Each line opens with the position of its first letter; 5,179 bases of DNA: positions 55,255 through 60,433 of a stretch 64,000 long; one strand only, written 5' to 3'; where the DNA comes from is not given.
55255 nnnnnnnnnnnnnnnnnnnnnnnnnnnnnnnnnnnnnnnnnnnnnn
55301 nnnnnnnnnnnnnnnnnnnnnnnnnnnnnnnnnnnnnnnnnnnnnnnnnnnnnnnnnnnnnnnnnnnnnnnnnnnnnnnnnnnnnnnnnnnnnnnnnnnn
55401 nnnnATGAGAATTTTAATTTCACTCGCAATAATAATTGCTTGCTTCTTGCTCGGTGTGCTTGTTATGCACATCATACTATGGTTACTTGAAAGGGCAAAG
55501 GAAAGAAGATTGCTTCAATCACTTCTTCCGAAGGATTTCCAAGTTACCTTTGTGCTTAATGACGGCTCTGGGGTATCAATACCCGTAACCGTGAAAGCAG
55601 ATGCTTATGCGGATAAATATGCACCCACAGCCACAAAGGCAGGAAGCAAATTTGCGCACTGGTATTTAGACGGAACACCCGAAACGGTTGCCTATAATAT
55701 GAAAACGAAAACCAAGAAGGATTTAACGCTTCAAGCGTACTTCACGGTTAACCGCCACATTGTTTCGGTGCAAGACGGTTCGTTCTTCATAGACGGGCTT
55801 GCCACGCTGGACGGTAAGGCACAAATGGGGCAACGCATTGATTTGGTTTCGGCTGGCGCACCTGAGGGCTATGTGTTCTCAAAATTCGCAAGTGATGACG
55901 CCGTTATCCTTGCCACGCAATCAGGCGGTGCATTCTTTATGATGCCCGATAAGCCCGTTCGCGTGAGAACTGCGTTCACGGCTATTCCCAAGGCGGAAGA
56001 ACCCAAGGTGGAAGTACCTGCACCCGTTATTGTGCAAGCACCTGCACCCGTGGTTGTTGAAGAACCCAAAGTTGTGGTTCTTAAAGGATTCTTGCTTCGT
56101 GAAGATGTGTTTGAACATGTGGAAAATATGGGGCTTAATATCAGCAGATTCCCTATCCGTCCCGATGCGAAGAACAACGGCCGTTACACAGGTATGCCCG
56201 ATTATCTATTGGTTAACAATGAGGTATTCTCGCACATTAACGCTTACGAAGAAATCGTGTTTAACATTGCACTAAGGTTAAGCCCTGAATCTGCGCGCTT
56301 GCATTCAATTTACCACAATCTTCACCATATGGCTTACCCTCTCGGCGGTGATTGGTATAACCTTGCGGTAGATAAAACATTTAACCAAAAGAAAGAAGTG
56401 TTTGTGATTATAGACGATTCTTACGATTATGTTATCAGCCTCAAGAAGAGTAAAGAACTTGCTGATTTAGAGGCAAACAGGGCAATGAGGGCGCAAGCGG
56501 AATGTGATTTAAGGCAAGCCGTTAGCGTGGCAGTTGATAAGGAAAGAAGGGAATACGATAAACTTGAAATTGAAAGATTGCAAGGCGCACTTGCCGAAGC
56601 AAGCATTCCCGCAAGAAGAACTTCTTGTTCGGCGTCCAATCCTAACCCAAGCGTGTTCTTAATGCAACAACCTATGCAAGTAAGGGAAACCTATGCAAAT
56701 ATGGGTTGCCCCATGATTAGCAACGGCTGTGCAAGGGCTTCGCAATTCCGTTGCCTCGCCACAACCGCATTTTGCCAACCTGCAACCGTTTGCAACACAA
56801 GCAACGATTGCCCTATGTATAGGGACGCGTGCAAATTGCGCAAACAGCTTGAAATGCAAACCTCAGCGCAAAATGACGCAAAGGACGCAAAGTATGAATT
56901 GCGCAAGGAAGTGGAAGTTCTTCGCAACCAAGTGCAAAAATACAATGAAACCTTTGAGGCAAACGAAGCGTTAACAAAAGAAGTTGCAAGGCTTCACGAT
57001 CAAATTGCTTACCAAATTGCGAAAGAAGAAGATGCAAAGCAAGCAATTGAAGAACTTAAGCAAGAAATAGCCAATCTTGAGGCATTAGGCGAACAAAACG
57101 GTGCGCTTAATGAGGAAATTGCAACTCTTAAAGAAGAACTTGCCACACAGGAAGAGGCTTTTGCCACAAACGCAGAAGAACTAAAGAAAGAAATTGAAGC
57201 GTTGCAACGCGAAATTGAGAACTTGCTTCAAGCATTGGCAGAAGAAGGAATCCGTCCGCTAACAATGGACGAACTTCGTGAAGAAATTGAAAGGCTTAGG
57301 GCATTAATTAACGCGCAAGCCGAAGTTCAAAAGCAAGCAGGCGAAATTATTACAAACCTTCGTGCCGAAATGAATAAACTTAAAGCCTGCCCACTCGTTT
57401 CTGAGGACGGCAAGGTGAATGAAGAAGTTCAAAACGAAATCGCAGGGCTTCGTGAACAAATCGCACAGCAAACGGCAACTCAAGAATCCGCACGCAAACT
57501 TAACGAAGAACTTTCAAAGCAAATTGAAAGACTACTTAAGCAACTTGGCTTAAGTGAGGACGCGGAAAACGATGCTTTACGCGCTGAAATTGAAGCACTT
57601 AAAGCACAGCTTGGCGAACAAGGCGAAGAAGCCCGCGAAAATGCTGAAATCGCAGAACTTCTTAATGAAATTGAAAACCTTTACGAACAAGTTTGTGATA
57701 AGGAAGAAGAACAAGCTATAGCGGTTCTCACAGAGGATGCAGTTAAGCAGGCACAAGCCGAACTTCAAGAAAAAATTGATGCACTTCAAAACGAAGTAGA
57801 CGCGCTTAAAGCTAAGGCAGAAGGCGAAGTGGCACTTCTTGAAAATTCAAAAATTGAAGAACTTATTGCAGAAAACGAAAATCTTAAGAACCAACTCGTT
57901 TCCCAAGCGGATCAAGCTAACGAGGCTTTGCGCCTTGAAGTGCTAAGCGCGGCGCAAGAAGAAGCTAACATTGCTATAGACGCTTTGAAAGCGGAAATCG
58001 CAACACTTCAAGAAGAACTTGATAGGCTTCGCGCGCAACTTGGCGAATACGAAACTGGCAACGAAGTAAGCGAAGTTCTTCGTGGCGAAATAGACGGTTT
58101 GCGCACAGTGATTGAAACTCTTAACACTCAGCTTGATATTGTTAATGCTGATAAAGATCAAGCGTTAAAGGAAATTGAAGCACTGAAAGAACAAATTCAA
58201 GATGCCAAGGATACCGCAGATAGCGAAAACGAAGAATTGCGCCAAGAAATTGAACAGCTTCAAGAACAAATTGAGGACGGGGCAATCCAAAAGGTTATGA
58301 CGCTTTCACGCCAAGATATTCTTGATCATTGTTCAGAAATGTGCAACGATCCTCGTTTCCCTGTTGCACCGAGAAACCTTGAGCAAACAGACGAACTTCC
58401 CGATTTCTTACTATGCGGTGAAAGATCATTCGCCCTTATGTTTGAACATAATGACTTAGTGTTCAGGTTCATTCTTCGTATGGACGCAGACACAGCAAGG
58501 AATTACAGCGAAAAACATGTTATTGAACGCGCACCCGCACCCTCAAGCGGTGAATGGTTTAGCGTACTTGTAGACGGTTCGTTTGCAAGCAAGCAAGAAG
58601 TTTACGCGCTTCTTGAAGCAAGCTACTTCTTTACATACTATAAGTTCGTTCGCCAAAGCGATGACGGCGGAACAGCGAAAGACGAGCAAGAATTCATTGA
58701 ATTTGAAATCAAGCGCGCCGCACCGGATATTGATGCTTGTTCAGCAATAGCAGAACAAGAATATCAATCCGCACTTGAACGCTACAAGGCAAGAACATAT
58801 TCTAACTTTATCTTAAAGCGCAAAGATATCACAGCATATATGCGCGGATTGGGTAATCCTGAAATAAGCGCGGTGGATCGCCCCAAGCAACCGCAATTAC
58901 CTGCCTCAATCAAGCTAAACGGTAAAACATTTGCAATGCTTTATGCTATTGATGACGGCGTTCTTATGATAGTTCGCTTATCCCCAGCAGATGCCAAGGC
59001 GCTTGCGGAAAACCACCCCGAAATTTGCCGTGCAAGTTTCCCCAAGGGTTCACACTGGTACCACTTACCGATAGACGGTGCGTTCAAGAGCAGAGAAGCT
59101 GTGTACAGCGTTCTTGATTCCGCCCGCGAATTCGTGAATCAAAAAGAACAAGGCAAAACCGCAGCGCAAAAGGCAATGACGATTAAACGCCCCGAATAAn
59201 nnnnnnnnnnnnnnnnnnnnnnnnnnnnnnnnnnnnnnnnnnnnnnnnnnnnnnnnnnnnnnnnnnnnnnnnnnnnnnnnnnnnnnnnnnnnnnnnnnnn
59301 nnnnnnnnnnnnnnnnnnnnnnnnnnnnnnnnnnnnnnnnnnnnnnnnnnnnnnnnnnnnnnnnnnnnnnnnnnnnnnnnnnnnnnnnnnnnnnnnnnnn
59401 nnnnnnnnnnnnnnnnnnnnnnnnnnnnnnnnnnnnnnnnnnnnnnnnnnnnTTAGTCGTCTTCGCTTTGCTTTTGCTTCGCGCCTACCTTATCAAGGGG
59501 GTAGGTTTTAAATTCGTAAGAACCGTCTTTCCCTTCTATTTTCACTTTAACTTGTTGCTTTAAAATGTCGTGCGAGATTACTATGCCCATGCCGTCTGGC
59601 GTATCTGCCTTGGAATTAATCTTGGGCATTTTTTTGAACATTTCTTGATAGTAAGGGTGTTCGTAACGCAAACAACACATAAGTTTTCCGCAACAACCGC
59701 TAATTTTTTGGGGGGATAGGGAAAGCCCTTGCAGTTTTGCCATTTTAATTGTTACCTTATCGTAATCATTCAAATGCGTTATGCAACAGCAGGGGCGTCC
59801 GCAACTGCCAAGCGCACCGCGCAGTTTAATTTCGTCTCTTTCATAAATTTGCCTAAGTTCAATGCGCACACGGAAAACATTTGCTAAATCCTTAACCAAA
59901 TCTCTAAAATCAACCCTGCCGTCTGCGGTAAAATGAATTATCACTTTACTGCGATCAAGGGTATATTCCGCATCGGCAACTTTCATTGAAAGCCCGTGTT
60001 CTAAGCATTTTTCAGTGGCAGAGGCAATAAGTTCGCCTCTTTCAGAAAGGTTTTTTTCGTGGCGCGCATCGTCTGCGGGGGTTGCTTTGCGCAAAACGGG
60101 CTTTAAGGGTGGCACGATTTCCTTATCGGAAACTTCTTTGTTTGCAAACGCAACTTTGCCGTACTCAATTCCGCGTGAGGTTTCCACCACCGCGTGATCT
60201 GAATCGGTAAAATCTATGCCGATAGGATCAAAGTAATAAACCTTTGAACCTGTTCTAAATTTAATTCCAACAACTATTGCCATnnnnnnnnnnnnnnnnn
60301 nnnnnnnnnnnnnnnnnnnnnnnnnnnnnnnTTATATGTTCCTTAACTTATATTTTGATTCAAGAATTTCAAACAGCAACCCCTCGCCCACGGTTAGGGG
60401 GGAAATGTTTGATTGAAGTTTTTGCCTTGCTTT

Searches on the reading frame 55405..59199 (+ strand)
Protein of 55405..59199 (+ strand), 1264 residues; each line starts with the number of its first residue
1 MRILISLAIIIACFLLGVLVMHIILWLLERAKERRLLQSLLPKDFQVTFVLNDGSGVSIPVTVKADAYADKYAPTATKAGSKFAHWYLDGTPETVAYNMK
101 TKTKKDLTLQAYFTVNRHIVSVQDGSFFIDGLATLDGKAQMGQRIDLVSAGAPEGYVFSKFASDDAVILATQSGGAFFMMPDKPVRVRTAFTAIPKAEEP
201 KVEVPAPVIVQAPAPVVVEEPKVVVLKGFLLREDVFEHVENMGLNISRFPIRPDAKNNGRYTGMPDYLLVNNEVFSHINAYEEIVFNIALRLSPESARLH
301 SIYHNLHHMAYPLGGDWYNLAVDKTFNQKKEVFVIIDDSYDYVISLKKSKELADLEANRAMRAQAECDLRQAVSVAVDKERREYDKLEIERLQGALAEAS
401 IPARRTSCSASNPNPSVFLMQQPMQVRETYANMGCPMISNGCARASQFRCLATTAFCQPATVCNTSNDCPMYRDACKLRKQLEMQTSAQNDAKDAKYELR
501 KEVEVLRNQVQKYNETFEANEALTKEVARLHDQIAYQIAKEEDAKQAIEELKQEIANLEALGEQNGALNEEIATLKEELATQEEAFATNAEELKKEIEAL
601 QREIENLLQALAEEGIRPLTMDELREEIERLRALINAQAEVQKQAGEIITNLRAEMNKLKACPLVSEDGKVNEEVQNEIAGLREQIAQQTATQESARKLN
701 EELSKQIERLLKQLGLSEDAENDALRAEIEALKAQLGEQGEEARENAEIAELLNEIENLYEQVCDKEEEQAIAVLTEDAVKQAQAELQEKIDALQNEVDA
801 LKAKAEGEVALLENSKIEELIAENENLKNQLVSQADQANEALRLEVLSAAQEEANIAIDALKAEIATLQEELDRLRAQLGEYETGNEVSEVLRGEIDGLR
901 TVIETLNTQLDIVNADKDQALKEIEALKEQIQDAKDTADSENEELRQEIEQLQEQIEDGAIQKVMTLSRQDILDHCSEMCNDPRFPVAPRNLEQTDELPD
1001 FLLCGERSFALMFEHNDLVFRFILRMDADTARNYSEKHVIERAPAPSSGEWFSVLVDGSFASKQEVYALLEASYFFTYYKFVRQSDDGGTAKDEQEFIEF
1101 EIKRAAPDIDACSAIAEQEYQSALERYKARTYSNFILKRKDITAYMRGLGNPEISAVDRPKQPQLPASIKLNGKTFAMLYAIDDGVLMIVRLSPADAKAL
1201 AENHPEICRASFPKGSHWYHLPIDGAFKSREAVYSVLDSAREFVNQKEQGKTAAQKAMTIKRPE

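Call 6: search_protein_families(library=pfam, proteins=[window:55405-59199:+], max_evalue=0.1)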
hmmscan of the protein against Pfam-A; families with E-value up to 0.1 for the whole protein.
window:55405-59199:+ (1264 aa): 9 families
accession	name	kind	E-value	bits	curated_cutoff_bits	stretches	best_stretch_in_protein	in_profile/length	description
PF04237.18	YjbR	-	2.2e-11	44.7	30.1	2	1167-1235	16-80/88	YjbR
PF09479.16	Flg_new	-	1.6e-08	34.9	27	1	45-111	1-64/65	Listeria-Bacteroides repeat domain (List_Bact_rpt)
PF18998.6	Flg_new_2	-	1.4e-06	28.6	23.6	1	132-194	12-72/73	Divergent InlB B-repeat domain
PF14662.11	KASH_CCD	-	2.5e-05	24.8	43.3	2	694-873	11-189/191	Coiled-coil region of CCDC155 or KASH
PF06810.17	Phage_scaffold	-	0.0058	17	35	1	903-958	29-81/170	Phage capsid assembly scaffolding protein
PF10123.14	Mu-like_Pro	-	0.006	16.6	25.2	1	679-816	127-264/330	Mu-like prophage I protein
PF05791.16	Bacillus_HBL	-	0.0062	16.8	29.1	1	484-611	51-167/177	Bacillus haemolytic enterotoxin (HBL)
PF04108.17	ATG17_like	-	0.035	14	43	0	489-612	62-186/355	Autophagy protein ATG17-like domain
PF15879.10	MWFE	-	0.099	13.4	27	0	3-36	4-37/55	NADH-ubiquinone oxidoreductase MWFE subunit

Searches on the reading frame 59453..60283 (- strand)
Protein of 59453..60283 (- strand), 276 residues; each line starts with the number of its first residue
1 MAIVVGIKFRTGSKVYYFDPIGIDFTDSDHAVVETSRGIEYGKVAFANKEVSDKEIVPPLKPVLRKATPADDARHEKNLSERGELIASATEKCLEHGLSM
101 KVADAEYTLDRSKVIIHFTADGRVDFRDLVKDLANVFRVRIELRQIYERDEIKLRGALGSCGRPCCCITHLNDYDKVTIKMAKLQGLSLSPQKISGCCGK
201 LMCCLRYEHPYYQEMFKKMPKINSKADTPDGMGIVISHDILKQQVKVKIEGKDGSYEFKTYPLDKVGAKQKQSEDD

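Call 62: search_protein_families(library=pfam, proteins=[window:59453-60283:-], max_evalue=0.001)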
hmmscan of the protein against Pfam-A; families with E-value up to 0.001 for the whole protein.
window:59453-60283:- (276 aa): 1 family
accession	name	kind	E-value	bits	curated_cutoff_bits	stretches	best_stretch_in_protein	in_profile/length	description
PF04468.17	PSP1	-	8.5e-31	106.6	27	1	61-146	1-86/86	PSP1 C-terminal conserved region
